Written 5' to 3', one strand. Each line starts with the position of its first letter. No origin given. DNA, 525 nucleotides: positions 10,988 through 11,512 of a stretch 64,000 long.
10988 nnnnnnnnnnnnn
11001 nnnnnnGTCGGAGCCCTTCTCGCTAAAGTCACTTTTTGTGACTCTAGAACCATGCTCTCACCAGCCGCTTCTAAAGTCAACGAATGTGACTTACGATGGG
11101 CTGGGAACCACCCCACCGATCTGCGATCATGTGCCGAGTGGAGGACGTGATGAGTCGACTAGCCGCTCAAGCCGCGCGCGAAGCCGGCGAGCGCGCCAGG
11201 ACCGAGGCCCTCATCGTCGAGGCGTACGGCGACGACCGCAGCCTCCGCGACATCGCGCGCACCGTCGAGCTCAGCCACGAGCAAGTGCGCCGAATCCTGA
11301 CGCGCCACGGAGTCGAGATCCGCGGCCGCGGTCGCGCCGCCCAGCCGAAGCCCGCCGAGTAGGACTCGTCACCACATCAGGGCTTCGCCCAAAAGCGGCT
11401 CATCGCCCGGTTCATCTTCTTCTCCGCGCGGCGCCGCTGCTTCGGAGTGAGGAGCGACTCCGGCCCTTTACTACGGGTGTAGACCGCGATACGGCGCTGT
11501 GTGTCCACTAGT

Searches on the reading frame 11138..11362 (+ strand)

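Call 90: search_protein_families(library=pfam, proteins=[window:11138-11362:+], max_evalue=0.001)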
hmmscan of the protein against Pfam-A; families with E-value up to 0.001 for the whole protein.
window:11138-11362:+ (74 aa): 3 families
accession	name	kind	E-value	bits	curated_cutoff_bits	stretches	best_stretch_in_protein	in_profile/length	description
PF19575.5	HTH_58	-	3.5e-07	30.5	23.8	1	17-68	9-61/62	Helix-turn-helix domain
PF13542.12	HTH_Tnp_ISL3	-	8.9e-05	22.3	27.4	1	21-57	15-50/51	Helix-turn-helix domain of transposase family ISL3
PF04545.22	Sigma70_r4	-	0.00015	21.6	24.1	1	21-56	8-43/50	Sigma-70, region 4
